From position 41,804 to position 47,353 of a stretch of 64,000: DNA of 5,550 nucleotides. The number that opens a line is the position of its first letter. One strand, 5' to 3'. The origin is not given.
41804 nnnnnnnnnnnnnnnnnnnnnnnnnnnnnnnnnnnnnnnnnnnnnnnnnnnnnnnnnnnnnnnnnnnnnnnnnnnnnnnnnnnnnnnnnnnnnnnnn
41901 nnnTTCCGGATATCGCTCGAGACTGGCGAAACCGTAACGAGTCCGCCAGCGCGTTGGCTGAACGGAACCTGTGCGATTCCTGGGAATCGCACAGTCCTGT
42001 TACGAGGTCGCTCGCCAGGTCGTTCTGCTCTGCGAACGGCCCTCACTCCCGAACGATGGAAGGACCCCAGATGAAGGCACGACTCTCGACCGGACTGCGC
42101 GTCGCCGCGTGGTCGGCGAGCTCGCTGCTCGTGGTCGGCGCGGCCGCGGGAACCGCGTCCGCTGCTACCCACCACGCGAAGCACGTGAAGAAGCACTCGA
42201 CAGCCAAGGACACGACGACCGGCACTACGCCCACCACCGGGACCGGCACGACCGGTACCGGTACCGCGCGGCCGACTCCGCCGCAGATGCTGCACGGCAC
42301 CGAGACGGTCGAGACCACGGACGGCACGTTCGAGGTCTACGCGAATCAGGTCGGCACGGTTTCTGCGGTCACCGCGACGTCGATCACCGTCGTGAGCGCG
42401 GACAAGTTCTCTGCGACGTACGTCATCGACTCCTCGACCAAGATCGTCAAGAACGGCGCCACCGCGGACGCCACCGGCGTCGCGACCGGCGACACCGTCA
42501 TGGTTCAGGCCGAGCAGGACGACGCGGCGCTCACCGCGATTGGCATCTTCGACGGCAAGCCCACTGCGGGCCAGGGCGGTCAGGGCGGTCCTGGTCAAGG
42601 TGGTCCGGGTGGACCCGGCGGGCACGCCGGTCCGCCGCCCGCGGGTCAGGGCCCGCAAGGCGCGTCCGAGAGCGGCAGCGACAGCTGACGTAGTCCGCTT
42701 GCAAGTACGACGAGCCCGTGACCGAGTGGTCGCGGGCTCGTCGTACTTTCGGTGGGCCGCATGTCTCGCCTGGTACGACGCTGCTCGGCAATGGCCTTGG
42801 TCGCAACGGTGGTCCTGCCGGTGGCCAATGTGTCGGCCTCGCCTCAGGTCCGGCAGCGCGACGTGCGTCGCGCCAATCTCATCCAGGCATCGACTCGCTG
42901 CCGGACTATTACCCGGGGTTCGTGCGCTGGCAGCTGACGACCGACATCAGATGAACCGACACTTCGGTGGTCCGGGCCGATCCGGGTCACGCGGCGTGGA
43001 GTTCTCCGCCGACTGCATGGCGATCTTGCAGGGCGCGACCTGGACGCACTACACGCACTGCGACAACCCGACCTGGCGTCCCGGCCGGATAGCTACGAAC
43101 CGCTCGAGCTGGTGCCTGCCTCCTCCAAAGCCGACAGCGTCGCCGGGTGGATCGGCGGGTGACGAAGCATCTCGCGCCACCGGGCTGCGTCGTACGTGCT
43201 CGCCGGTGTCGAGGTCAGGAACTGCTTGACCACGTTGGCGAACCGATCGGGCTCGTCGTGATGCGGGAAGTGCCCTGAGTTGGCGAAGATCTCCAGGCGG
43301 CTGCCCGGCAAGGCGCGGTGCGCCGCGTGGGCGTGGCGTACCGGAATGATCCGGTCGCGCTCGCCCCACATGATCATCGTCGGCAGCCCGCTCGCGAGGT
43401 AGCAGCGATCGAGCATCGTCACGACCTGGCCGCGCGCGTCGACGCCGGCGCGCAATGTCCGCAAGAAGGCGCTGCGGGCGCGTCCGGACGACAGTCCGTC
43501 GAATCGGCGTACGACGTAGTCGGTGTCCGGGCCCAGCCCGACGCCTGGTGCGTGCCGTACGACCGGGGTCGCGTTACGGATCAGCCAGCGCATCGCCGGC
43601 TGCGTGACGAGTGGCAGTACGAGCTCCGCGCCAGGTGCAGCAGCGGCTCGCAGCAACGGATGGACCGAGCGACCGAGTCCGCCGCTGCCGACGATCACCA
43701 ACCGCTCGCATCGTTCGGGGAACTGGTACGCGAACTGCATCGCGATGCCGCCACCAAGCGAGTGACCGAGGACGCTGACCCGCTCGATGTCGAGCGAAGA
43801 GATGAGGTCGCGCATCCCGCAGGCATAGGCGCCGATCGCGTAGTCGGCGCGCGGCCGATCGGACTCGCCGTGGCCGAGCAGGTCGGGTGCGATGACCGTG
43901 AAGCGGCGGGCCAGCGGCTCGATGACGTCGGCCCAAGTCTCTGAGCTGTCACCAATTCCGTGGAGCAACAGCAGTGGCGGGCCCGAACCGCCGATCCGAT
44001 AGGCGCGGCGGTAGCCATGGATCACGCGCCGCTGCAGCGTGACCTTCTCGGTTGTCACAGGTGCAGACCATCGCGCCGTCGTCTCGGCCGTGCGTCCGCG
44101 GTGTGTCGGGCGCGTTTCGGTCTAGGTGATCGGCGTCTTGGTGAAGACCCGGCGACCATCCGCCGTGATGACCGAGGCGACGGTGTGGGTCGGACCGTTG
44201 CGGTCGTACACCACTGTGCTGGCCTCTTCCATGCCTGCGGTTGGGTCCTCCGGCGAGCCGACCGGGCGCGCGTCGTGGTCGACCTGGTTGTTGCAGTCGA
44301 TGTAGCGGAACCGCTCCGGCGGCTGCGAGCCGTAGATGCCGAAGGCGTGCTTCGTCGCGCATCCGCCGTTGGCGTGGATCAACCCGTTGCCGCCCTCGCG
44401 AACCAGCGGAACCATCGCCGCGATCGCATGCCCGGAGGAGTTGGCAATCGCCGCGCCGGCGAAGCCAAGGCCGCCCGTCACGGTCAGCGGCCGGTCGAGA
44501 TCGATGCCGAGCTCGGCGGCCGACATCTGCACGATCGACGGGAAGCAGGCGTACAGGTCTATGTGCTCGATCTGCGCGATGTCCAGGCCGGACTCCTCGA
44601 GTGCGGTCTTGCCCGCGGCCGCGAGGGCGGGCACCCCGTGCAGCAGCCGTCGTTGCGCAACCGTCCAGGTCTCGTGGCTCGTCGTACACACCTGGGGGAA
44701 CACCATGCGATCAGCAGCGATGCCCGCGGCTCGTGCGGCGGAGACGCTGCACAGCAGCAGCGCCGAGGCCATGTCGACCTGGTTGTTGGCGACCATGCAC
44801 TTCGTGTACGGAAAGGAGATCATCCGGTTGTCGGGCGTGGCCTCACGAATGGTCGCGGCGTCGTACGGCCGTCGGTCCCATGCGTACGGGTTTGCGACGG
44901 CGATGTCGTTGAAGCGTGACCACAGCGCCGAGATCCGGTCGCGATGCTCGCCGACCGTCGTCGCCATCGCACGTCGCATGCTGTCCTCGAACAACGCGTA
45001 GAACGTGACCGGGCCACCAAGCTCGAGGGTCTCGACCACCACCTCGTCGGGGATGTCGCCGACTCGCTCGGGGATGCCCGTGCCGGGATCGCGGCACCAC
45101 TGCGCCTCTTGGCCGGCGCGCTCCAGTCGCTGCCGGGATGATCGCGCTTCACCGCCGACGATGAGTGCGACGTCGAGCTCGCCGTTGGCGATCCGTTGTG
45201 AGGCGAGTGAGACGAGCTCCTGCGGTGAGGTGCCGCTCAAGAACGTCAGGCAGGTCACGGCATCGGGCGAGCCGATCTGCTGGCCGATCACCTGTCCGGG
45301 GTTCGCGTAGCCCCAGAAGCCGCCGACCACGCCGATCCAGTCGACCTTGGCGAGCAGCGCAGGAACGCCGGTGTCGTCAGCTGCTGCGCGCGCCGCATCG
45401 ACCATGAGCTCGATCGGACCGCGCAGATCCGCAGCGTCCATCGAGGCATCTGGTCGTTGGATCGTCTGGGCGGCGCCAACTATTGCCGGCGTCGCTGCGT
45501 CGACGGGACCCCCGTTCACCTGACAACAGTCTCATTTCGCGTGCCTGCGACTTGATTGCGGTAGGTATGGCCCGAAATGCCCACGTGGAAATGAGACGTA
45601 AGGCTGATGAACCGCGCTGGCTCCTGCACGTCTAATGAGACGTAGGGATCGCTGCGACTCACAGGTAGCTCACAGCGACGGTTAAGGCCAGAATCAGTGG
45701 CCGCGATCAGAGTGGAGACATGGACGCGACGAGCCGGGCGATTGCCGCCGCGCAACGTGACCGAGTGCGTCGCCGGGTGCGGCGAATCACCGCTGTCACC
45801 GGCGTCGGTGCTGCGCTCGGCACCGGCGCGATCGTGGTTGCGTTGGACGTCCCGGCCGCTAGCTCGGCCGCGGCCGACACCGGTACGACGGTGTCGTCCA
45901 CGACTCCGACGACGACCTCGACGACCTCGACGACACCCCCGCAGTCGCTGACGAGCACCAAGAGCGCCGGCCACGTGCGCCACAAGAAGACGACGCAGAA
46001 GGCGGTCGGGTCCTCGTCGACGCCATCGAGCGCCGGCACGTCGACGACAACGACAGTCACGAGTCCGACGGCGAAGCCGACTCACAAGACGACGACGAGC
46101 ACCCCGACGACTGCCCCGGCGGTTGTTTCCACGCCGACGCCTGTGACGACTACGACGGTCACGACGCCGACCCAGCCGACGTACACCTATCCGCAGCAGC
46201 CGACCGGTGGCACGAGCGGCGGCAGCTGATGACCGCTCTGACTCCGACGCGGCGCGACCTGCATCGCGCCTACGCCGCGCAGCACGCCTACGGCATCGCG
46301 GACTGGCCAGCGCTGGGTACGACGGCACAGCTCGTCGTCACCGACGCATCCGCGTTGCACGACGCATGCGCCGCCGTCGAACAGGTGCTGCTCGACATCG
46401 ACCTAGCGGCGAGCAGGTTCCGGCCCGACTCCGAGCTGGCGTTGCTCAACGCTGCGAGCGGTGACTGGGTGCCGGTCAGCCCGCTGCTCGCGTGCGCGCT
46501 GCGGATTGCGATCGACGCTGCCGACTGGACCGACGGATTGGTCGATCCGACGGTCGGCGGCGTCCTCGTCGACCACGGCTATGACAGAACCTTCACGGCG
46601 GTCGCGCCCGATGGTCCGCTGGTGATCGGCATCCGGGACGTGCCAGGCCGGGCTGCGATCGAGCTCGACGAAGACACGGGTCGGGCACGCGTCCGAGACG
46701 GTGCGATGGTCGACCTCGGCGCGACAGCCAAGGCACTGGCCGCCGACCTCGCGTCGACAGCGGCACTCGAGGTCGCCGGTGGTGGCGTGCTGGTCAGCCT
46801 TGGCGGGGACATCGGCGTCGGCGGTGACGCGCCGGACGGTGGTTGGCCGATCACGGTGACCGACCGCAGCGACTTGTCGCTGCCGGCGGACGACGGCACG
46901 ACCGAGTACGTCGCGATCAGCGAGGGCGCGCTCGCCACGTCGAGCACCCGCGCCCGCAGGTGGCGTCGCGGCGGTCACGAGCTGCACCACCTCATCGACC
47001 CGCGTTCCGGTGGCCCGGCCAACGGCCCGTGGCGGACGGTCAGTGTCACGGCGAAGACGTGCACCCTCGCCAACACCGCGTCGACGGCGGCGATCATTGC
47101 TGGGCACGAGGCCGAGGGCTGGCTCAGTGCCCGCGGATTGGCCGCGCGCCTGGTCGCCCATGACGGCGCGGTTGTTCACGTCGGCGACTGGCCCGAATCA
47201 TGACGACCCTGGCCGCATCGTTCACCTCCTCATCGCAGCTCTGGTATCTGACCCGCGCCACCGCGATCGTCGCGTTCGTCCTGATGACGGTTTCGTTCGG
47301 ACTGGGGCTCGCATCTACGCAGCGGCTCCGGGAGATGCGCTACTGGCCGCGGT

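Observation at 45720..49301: ApbE, ferric-reductase-like heme membrane protein, NuoF-like flavoprotein and ferredoxin: a putative trans-membrane electron-transfer and flavinylation module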

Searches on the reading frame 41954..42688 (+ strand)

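Call 68: search_protein_families(library=pfam, proteins=[window:41954-42688:+], max_evalue=0.01)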
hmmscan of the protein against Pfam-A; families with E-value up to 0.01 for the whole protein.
window:41954-42688:+ (244 aa): 1 family
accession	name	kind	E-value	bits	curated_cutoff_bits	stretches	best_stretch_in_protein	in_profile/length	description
PF18914.6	DUF5666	-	9.9e-06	26.2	27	1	134-196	2-57/60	Domain of unknown function (DUF5666)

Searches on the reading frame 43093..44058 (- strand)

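Call 68: search_protein_families(library=pfam, proteins=[window:43093-44058:-], max_evalue=0.01)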
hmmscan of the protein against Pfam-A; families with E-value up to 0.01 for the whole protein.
window:43093-44058:- (321 aa): 5 families
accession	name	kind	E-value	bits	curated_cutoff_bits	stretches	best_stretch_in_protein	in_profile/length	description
PF00561.26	Abhydrolase_1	-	7.1e-36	124.5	25.8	1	27-270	1-245/245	alpha/beta hydrolase fold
PF12697.13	Abhydrolase_6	-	2.2e-28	100.9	26.3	1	29-275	1-216/217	Alpha/beta hydrolase family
PF12146.15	Hydrolase_4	-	8.7e-16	58.4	27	1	29-268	7-237/239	Serine aminopeptidase, S33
PF02230.22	Abhydrolase_2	-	3.6e-05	24.1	23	0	29-47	17-35/217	Phospholipase/Carboxylesterase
PF12740.14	PETase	-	0.0013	18.6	28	0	84-114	117-147/263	PET hydrolase-like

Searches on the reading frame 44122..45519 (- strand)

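Call 3: search_protein_families(library=pfam, proteins=[window:44122-45519:-], max_evalue=0.01)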
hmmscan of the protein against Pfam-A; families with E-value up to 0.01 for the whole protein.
window:44122-45519:- (465 aa): 1 family
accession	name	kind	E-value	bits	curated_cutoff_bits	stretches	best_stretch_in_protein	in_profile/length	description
PF22691.2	Thiolase_C_1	-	8.6e-05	22.7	28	1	281-338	3-59/144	Thiolase C-terminal domain-like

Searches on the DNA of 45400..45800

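Call 75: search_rna_families(source=window, start=45400, end=45800, threshold=evalue, max_evalue=1)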
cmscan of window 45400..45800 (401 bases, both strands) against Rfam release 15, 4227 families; matches with E-value up to 1: 1.
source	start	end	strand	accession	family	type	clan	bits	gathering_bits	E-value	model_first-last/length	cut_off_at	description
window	45694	45719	+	RF03092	Ocean-VII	Gene; sRNA;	-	11.8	53.5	0.98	1-41/41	no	Ocean-VII RNA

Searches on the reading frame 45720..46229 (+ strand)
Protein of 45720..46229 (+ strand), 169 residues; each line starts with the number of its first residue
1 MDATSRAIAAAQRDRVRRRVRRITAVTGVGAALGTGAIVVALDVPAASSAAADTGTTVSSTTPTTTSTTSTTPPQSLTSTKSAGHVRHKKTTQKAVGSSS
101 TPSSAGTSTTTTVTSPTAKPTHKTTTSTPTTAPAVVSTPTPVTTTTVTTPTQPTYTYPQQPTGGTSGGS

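Call 3: search_protein_families(library=pfam, proteins=[window:45720-46229:+], max_evalue=0.01)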
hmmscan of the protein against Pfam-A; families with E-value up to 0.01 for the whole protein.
window:45720-46229:+ (169 aa): 0 families

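Call 4: search_protein_families(library=ncbifam, proteins=[window:45720-46229:+], max_evalue=0.01)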
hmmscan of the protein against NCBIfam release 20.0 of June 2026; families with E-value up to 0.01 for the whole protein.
window:45720-46229:+ (169 aa): 0 families

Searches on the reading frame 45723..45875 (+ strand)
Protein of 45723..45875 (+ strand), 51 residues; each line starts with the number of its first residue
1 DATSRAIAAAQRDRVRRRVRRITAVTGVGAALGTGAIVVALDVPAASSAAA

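Call 41: find_homologous_proteins(query=A2, max_evalue=0.001)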
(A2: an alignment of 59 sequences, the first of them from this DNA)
Query A2 (59 sequences) (51 aa, profile of the alignment): 25 proteins with E <= 0.001 among 5769 candidates.
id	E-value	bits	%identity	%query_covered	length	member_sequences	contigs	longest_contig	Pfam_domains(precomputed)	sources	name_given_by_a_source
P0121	3.9e-11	60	-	-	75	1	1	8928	-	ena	-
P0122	2.9e-10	57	-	-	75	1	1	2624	-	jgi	jgi:hypothetical protein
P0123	3.8e-10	57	-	-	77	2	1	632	-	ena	-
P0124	1.2e-9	55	30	51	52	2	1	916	-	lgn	-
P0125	2.6e-9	54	42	37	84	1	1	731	-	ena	-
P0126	4.3e-9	54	41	71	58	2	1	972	-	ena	-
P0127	7.0e-9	53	40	53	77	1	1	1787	-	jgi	jgi:hypothetical protein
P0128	4.7e-8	50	57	14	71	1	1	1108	-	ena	-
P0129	8.9e-8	50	57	14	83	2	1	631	-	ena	-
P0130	9.5e-8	49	39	61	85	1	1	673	-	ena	-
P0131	1.5e-7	49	41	57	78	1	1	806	-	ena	-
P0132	2.2e-7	48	45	29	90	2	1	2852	-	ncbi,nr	ncbi:MAG TPA: hypothetical protein VJ370_22275, partial [Streptosporangiaceae bacterium]|nr:hypothet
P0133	2.4e-7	48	-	-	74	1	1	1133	-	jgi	jgi:hypothetical protein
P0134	5.1e-7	47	44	35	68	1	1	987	-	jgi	-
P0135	7.7e-7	47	45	29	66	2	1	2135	-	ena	-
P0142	2.8e-5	42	37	94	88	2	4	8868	-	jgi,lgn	jgi:hypothetical protein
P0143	2.4e-4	39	-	-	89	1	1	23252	-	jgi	jgi:hypothetical protein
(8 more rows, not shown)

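Call 87: search_protein_representatives(alignment_id=A4)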
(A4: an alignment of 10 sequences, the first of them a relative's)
Query: 10 sequences, 87 profile positions. Proteins with E-value up to 0.001 (for the whole library): 192; up to 1e-10: 9; up to 1e-30: 0. The best 150 are listed.
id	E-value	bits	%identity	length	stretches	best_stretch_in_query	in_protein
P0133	1.2e-22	96.5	-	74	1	1-87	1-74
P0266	7.3e-22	93.9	-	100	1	5-87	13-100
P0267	1.6e-20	89.6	-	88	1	1-87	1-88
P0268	7.5e-16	74.7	-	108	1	3-87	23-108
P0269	3.7e-13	66.0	-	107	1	6-80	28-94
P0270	1.9e-11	60.6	-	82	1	1-62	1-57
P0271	2.4e-11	60.3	-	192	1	4-84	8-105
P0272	3.5e-11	59.7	-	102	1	4-87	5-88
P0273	7.1e-11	58.7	-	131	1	1-79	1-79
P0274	1.1e-10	58.1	-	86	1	1-87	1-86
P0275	1.4e-10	57.8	-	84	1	8-87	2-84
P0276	5.4e-10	55.9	-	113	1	1-87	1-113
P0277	7.0e-10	55.5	-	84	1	6-87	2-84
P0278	1.8e-09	54.2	-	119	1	11-70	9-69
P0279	3.0e-09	53.5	-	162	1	6-79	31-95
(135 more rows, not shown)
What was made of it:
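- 45720..46229 (+): Tail protein (169 aa). It has an Arg-rich N-terminus (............), one Gly/Ala-rich hydrophobic helix, a Thr/Ser/Pro-rich linker of about 120 aa, and the C-terminal sequence TSGGS followed by the stop codon. An exhaustive HMM search found 192 representative clusters (call 87).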

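Call 96: find_encoding_contigs(protein=P0143, flank=6000, max_places=2)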
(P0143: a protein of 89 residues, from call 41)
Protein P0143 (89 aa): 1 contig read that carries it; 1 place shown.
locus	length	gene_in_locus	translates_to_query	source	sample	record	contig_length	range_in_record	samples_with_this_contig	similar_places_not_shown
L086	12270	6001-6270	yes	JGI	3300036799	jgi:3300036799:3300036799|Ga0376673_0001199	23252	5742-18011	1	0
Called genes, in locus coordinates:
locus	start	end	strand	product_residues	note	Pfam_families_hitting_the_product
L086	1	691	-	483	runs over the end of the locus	PF00082:Peptidase_S8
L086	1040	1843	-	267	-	PF01828:Peptidase_A4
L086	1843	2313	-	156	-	-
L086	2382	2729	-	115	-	PF00072:Response_reg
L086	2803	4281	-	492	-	PF00672:HAMP, PF00512:HisKA, PF02518:HATPase_c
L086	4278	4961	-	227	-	PF00072:Response_reg, PF00486:Trans_reg_C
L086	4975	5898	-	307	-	PF02424:ApbE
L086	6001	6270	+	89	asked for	-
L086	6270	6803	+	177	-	PF01794:Ferric_reduct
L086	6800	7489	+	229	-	PF00072:Response_reg, PF00486:Trans_reg_C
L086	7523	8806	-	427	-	PF00202:Aminotran_3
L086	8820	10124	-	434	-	PF16656:Pur_ac_phosph_N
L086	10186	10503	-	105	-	PF00216:Bac_DNA_binding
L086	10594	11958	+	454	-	PF01817:CM_2, PF03446:NAD_binding_2 (weak), PF03807:F420_oxidored (weak), PF02153:PDH_N, PF20463:PDH_C, PF01842:ACT, PF22629:ACT_AHAS_ss (weak)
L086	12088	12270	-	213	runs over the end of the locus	PF00072:Response_reg, PF00196:GerE, PF04545:Sigma70_r4 (weak), PF08281:Sigma70_r4_2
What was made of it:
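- L086 has the tail and MsrQ-like genes without NuoF/Fdx (call 96).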

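Call 97: find_encoding_contigs(protein=P0142, flank=6000, max_places=2)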
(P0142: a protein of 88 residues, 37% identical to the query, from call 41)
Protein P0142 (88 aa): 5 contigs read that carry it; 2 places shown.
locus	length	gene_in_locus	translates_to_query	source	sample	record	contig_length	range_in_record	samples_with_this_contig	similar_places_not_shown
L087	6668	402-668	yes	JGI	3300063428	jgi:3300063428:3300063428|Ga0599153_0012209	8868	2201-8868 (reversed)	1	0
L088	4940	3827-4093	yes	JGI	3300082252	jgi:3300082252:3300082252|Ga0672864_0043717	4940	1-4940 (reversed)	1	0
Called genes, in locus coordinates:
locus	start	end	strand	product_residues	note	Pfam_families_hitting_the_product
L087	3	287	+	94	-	?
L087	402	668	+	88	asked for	-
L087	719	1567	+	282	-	PF01794:Ferric_reduct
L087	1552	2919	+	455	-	PF01512:Complex1_51K, PF10531:SLBB (weak), PF10589:NADH_4Fe-4S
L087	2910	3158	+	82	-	PF13459:Fer4_15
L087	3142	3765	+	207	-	-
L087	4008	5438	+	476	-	PF02629:CoA_binding, PF13380:CoA_binding_2, PF13607:Succ_CoA_lig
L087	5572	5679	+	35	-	-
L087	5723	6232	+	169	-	PF00027:cNMP_binding (weak)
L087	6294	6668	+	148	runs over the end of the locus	PF12900:Pyridox_ox_2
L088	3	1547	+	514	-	?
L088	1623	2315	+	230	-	PF00072:Response_reg, PF00486:Trans_reg_C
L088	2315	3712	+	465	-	PF00672:HAMP, PF00512:HisKA, PF02518:HATPase_c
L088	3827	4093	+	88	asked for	-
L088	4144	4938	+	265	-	?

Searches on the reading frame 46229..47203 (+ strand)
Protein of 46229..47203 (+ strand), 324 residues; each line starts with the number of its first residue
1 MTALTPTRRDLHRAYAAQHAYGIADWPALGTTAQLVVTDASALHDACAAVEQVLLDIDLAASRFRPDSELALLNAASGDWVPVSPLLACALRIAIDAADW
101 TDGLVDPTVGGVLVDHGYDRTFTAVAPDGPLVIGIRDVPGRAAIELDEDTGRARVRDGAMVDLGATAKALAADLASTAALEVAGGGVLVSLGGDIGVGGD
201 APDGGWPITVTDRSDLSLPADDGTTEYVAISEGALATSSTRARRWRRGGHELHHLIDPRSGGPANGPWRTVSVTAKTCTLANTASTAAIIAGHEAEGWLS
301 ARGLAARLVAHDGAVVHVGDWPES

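Call 3: search_protein_families(library=pfam, proteins=[window:46229-47203:+], max_evalue=0.01)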
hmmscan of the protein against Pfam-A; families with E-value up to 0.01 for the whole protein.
window:46229-47203:+ (324 aa): 1 family
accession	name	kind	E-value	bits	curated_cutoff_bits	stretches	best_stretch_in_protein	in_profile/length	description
PF02424.20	ApbE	-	2.5e-44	152.2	25.6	1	29-300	1-256/266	ApbE family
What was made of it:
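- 46229..47203 (+): ApbE-family FAD:protein FMN transferase (324 aa). It has no signal peptide or lipobox, so it is predicted to be cytoplasmic. PF02424 matches with E=2.5e-44 (call 3).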

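Call 4: search_protein_families(library=ncbifam, proteins=[window:46229-47203:+], max_evalue=0.01)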
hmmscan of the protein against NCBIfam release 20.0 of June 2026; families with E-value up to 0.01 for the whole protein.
window:46229-47203:+ (324 aa): 1 family
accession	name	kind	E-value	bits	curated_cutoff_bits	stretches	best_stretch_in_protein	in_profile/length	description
NF007774.0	PRK10461.1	equivalog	1.8e-10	40.3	498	1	30-313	43-331/351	FAD:protein FMN transferase ApbE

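Call 43: search_solved_structures(query=window:46229-47200:+, max_evalue=0.001, show_alignments=2)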
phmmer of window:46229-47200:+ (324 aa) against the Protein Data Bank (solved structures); distinct sequences matched with E-value up to 0.001: 13.
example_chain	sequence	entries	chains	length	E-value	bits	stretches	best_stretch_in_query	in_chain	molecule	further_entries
1vrm_A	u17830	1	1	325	3.3e-24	89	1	18-293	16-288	hypothetical protein TM1553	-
4xdt_A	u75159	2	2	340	3.5e-16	62.6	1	39-296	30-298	FAD:protein FMN transferase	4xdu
4ifu_A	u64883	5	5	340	2.5e-15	59.8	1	39-296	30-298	FAD:protein FMN transferase | Thiamine biosynthesis lipoprotein ApbE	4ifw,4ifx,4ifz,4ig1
7mgt_A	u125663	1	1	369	2.9e-15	59.6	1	39-296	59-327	FAD:protein FMN transferase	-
4xdr_A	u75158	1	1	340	6.5e-15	58.5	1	39-296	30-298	FAD:protein FMN transferase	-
6nxi_A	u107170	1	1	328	2.5e-13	53.3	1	27-295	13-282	FAD:protein FMN transferase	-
6nxj_A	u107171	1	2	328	6.2e-12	48.7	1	27-295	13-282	FAD:protein FMN transferase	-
5mgy_H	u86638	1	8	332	2e-11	47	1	42-313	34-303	FAD:protein FMN transferase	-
4xgw_A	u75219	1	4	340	9e-10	41.6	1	52-313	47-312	FAD:protein FMN transferase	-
2o18_A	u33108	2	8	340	3.3e-09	39.7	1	52-313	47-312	Thiamine biosynthesis lipoprotein apbE | FAD:protein FMN transferase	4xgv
3pnd_A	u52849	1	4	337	4.6e-09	39.3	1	25-313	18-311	Thiamine biosynthesis lipoprotein ApbE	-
4xgx_A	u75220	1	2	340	1.8e-08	37.3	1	54-313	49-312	FAD:protein FMN transferase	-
7esa_A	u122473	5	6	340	2.6e-06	30.2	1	149-292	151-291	FAD:protein FMN transferase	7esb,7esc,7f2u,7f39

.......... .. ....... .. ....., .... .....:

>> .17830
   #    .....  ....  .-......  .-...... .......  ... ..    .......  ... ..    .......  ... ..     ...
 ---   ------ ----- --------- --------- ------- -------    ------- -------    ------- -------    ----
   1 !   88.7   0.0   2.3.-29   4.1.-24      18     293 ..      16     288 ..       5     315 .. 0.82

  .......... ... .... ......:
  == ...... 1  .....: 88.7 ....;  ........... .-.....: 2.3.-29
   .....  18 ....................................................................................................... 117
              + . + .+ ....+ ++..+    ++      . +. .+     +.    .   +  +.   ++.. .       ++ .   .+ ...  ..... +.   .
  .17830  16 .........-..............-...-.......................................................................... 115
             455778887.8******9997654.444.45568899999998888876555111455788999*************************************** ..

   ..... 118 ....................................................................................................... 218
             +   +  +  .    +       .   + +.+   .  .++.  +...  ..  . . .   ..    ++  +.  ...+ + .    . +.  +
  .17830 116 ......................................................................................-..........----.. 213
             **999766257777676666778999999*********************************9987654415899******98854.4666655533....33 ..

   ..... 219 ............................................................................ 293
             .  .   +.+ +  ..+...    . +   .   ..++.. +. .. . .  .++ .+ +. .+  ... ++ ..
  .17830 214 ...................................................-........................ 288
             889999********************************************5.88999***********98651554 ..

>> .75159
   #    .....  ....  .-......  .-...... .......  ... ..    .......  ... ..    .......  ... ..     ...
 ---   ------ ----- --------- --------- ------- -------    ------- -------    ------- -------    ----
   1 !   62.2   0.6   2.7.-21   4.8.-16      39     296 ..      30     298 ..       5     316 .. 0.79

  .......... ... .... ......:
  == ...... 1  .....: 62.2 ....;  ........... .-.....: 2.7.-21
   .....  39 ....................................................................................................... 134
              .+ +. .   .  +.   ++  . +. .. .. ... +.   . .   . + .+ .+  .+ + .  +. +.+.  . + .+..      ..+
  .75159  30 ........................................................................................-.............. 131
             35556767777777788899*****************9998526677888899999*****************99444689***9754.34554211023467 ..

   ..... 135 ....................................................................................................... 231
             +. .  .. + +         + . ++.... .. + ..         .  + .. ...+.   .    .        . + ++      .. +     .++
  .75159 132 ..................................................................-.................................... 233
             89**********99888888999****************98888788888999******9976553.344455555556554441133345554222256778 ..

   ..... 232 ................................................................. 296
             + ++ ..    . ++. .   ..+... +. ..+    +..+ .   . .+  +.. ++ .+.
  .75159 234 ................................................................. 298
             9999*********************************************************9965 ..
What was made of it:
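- On ApbE (FAD:protein FMN transferase, PF02424): It aligns over about 275 residues to 1vrm and 4xdt, with DLGATAK, GGD, ATS and HHLIDP conserved (call 43).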
